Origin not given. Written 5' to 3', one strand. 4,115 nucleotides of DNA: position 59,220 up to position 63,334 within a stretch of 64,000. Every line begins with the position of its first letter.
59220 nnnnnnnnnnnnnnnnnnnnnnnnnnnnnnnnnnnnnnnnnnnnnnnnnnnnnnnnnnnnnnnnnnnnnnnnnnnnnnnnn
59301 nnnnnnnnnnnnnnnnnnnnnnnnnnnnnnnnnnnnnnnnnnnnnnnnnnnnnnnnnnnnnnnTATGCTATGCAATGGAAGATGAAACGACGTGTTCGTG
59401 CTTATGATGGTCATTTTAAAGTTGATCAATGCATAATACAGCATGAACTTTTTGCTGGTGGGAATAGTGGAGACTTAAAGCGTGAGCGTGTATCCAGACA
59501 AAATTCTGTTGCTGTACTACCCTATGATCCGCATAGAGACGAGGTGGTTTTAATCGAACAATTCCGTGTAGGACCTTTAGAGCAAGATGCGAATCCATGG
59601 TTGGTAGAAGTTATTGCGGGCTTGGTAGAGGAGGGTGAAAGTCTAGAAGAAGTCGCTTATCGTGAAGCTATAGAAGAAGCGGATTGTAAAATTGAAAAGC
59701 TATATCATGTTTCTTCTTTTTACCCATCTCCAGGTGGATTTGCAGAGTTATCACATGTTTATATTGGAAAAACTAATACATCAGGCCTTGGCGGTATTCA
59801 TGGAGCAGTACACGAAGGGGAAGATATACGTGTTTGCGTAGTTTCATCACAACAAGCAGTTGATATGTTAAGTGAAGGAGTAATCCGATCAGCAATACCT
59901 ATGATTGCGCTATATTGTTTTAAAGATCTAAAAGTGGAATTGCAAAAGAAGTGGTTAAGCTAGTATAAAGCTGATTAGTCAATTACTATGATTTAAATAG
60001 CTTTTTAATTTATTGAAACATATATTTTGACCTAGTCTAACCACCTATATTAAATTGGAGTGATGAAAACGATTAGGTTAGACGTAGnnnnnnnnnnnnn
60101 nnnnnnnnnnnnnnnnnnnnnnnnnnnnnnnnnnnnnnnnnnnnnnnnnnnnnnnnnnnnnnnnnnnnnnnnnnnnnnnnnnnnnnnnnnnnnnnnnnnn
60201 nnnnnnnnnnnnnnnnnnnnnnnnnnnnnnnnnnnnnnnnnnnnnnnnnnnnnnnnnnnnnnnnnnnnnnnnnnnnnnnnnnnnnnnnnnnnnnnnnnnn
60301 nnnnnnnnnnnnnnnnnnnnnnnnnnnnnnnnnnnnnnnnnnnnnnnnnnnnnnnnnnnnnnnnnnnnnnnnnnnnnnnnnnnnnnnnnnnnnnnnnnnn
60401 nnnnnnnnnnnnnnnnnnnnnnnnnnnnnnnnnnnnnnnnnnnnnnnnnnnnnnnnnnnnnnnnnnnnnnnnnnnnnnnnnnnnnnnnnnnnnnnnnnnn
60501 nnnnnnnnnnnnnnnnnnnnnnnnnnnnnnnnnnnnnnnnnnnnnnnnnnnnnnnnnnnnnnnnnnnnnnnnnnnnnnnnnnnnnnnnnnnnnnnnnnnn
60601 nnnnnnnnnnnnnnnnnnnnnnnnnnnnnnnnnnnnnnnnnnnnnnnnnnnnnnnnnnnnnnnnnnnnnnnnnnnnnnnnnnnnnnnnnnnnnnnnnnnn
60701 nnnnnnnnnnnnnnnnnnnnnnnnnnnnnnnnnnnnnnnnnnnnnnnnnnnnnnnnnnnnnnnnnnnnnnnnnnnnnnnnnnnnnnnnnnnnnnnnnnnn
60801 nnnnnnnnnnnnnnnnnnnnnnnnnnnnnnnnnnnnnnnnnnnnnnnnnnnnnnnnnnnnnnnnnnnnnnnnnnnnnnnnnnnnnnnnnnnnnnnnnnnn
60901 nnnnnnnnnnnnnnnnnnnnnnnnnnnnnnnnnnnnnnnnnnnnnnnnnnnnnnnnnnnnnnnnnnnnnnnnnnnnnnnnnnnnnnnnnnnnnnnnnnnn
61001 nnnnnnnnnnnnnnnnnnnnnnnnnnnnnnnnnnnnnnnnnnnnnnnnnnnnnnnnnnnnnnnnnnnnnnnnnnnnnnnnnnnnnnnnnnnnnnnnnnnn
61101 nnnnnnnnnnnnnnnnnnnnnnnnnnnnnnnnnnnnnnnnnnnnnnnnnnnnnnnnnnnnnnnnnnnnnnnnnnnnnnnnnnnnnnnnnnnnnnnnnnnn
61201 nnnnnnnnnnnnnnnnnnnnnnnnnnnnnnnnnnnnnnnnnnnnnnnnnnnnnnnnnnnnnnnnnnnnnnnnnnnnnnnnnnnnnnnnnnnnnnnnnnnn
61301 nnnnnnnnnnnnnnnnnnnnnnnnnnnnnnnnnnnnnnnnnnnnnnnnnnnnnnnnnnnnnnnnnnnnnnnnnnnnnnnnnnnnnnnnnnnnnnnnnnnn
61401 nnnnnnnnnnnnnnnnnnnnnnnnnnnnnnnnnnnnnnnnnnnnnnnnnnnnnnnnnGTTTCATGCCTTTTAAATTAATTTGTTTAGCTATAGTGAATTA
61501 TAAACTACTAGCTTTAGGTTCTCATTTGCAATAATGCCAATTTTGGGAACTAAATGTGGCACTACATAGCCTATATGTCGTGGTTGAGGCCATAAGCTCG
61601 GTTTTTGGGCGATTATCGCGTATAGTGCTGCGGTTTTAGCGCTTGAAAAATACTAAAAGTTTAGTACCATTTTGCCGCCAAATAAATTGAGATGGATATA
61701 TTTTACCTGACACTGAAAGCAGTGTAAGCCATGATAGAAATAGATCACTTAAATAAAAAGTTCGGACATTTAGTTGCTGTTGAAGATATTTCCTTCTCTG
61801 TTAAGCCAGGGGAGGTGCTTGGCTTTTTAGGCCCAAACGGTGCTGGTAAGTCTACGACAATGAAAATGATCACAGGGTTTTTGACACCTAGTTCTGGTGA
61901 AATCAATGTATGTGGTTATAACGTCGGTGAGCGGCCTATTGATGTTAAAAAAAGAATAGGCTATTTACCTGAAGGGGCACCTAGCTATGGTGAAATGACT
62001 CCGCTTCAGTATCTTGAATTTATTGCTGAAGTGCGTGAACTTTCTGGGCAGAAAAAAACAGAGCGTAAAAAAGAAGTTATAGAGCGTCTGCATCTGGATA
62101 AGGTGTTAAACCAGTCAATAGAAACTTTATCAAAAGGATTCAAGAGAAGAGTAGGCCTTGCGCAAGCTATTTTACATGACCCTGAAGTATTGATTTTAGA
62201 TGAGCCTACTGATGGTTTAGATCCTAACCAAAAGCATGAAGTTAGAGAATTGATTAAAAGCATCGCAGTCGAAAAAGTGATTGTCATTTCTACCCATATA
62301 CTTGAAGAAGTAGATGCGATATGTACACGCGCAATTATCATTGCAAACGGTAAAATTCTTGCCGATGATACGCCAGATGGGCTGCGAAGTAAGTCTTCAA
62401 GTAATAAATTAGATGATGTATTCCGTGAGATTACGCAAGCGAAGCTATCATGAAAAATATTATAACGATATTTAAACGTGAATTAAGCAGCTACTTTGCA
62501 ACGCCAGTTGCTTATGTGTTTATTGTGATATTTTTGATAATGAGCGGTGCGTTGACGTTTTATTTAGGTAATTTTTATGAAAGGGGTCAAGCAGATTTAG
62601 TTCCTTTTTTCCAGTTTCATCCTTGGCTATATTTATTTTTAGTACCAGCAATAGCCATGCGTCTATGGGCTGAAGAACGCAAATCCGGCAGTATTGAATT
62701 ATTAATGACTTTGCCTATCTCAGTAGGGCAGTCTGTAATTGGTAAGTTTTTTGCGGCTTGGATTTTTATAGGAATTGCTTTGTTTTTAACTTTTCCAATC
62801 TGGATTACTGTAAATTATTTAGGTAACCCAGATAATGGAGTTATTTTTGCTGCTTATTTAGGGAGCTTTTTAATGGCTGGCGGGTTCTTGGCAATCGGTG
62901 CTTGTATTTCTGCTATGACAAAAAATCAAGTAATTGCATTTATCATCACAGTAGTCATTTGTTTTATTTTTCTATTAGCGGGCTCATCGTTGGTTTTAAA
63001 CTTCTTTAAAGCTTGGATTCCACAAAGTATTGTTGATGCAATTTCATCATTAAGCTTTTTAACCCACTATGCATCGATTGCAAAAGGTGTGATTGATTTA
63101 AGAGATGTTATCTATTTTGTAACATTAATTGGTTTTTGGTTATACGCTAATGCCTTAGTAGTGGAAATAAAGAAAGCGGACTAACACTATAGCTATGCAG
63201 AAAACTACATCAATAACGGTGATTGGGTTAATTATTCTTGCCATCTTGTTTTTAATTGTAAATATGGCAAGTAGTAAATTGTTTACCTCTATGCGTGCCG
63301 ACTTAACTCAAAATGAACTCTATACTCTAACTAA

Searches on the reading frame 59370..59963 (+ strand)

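Call 59: search_protein_families(library=ncbifam, proteins=[window:59370-59963:+], max_evalue=1e-40)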
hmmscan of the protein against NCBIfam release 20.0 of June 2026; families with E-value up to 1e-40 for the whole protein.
window:59370-59963:+ (197 aa): 2 families
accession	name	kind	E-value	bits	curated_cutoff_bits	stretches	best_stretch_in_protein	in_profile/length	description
NF008003.0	PRK10729.1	equivalog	1.7e-53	181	248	1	8-196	21-209/210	ADP-ribose diphosphatase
TIGR00052.1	TIGR00052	subfamily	9.4e-48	162.3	79.55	1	11-182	11-184/188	nudix-type nucleoside diphosphatase, YffH/AdpP family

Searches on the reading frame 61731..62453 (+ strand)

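Call 59: search_protein_families(library=ncbifam, proteins=[window:61731-62453:+], max_evalue=1e-40)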
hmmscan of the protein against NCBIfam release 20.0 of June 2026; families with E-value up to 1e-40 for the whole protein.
window:61731-62453:+ (240 aa): 9 families
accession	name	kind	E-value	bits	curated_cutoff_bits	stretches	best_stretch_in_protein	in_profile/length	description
TIGR03522.1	GldA_ABC_ATP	equivalog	5.2e-86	288.8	402.6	1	2-233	3-234/301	gliding motility-associated ABC transporter ATP-binding subunit GldA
TIGR01188.1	drrA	subfamily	2.7e-65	220.6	312.45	1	9-236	1-229/302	daunorubicin resistance ABC transporter, ATP-binding protein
NF033858.1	ABC2_perm_RbbA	equivalog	4.2e-62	210.3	1050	1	2-234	267-500/909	ribosome-associated ATPase/putative transporter RbbA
NF010060.0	PRK13537.1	equivalog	1.8e-49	168.4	521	1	2-219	16-234/314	nodulation factor ABC transporter ATP-binding protein NodI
TIGR03864.1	PQQ_ABC_ATP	hypoth_equivalog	2.8e-48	164.4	302.25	1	2-235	2-236/236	ABC transporter, ATP-binding subunit, PQQ-dependent alcohol dehydrogenase system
TIGR03740.1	galliderm_ABC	subfamily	1.6e-47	162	309.75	1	3-234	2-221/223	lantibiotic protection ABC transporter ATP-binding subunit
TIGR04406.1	LPS_export_lptB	equivalog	4e-47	160.5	240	1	2-221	2-225/239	LPS export ABC transporter ATP-binding protein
NF010059.0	PRK13536.1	equivalog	2.3e-44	151.6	549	1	2-218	44-261/342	nodulation factor ABC transporter ATP-binding protein NodI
TIGR01288.1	nodI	equivalog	1.5e-42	145.6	424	1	2-219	5-223/303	nodulation factor ABC transporter ATP-binding protein NodI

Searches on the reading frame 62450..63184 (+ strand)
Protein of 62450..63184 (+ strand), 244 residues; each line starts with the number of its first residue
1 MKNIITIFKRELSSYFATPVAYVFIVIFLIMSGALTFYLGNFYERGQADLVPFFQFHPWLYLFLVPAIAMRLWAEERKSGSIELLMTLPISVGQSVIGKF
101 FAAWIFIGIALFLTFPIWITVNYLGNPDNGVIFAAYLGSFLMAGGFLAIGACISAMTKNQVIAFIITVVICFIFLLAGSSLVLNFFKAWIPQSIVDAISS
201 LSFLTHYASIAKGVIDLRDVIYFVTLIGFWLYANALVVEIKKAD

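Call 59: search_protein_families(library=ncbifam, proteins=[window:62450-63184:+], max_evalue=1e-40)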
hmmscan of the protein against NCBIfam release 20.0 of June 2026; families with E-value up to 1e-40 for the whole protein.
window:62450-63184:+ (244 aa): 1 family
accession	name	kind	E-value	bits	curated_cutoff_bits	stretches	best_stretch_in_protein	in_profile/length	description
TIGR03518.1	ABC_perm_GldF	equivalog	1e-56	192.7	288.5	1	5-238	2-237/240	gliding motility-associated ABC transporter permease subunit GldF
